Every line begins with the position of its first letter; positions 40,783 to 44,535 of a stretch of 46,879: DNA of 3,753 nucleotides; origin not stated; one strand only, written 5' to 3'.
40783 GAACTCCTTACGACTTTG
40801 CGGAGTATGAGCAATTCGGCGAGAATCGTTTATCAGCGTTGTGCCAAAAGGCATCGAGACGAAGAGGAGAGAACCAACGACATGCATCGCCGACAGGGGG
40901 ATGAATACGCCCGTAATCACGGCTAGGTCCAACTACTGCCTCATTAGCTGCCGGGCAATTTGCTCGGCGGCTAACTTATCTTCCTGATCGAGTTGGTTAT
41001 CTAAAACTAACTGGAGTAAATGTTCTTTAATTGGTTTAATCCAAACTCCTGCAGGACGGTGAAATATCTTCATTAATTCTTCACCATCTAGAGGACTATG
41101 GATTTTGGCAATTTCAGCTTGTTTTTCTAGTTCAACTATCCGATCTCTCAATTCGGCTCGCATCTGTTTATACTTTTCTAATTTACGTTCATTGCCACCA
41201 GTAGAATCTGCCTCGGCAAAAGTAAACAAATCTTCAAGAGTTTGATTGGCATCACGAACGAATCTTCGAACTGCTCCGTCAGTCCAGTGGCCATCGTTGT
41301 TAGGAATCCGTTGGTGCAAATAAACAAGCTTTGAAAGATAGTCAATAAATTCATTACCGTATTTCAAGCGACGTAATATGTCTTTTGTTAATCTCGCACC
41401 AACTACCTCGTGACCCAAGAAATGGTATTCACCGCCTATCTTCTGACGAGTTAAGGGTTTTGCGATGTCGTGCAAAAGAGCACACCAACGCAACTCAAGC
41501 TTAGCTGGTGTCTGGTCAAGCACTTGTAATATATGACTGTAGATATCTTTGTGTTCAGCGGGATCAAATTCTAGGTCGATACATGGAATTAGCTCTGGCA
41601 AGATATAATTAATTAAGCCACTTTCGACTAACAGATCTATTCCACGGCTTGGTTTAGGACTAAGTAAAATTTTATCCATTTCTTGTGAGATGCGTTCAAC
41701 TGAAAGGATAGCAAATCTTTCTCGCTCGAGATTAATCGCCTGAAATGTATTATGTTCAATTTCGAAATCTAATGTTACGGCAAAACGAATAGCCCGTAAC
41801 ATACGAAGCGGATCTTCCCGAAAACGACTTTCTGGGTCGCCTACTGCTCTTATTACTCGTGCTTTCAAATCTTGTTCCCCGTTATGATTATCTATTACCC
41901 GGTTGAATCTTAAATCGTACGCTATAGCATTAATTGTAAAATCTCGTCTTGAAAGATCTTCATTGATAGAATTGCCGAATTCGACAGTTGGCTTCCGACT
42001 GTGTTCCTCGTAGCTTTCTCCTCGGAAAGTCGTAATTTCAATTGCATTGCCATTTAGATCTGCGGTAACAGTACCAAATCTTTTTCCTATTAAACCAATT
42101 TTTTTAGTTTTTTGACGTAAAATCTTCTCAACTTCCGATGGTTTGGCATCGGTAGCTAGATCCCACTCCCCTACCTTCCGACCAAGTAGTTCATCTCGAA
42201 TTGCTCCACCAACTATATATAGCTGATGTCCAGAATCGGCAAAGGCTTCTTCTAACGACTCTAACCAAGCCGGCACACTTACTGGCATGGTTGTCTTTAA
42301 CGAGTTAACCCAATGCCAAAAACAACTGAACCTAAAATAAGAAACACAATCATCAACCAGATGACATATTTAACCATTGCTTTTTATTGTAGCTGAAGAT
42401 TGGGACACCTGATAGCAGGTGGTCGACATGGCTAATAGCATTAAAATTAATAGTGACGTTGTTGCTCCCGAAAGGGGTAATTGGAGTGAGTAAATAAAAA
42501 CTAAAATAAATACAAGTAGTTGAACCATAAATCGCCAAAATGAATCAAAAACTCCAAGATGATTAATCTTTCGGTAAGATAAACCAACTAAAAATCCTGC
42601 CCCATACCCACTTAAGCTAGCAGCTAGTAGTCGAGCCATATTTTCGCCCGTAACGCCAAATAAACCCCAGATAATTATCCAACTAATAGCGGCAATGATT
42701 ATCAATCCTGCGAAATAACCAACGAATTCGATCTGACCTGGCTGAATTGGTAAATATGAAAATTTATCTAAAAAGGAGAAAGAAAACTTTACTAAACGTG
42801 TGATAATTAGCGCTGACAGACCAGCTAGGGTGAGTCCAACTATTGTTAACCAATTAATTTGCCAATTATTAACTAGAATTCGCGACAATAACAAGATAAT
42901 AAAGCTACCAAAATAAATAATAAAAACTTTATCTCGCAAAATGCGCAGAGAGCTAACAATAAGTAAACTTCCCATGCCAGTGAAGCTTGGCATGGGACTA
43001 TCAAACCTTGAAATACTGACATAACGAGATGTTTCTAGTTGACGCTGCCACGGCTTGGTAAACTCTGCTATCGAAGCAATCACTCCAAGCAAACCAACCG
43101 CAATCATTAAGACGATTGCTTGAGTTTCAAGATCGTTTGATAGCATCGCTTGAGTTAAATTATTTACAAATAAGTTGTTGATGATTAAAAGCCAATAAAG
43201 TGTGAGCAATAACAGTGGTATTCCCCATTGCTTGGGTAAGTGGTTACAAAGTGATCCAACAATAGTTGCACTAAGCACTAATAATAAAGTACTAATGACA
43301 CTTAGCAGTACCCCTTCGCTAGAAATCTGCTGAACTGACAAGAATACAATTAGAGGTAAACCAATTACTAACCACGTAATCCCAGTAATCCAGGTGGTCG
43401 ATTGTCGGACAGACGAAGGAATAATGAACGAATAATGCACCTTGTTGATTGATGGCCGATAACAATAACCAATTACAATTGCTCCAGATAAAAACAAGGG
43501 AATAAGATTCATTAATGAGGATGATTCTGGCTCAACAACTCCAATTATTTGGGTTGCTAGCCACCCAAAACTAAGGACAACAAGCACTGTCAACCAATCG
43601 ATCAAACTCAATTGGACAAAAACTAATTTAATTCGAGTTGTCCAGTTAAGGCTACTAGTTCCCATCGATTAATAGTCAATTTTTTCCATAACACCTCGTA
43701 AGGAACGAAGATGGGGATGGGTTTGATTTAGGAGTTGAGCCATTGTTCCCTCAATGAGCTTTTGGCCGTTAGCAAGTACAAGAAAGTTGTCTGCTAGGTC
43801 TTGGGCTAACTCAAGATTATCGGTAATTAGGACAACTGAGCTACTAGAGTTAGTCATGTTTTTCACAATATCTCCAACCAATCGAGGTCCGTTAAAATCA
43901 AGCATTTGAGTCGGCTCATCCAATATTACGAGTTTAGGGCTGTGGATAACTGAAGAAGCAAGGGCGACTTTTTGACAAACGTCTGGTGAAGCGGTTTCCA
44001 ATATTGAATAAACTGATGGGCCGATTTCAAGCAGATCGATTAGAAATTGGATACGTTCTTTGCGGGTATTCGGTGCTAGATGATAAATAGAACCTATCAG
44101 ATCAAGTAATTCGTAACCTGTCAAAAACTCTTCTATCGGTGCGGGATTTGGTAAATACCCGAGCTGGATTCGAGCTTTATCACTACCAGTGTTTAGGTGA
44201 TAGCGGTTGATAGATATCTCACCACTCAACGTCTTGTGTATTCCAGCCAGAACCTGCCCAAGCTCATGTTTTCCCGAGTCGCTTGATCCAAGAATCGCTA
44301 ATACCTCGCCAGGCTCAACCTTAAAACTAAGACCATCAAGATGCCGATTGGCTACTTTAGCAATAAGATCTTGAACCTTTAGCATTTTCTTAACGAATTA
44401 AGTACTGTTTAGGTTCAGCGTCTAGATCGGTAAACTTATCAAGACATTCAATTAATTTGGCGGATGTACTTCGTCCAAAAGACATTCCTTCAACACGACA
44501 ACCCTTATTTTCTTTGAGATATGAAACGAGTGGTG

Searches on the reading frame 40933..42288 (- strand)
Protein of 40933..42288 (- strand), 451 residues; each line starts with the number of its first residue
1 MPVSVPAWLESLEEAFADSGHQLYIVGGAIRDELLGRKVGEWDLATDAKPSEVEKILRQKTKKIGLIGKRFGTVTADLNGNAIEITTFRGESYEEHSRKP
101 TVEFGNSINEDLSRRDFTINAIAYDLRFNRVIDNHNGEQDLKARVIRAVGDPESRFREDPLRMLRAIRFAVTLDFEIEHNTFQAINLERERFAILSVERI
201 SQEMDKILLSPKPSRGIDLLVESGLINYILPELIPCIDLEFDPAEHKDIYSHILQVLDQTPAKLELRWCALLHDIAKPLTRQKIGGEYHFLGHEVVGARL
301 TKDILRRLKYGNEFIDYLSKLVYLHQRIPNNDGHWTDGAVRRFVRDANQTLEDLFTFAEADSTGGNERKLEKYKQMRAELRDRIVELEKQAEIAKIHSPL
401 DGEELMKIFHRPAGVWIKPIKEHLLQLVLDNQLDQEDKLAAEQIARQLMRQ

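Call 31: search_protein_families(library=pfam, proteins=[window:40933-42288:-], max_evalue=0.01)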
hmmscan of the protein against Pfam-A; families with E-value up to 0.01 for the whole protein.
window:40933-42288:- (451 aa): 4 families
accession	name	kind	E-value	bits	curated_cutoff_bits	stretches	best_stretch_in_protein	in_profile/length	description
PF01743.26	PolyA_pol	-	8.2e-38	130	23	1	23-147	1-126/126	Poly A polymerase head domain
PF12627.12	PolyA_pol_RNAbd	-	8.6e-18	64.3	22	1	174-233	1-60/64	Probable RNA and SrmB- binding site of polymerase A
PF01966.28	HD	-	4.4e-09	37.1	22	1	263-342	24-93/116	HD domain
PF13735.12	tRNA_NucTran2_2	-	0.0001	22.7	27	1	302-438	25-143/149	tRNA nucleotidyltransferase domain 2 putative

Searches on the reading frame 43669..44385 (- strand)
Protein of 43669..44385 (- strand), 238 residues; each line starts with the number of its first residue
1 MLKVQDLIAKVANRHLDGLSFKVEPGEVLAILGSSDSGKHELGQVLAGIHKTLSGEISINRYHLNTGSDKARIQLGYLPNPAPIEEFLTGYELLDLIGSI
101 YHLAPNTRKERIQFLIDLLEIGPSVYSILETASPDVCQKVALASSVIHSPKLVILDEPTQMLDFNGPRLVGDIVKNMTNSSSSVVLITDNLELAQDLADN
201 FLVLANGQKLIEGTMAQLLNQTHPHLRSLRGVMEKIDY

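Call 50: search_protein_families(library=pfam, proteins=[window:43669-44385:-], max_evalue=0.001)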
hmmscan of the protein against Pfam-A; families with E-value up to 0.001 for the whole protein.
window:43669-44385:- (238 aa): 1 family
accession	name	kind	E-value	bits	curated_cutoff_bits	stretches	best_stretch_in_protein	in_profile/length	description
PF00005.33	ABC_tran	-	7.7e-17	62.6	25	1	16-160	1-137/137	ABC transporter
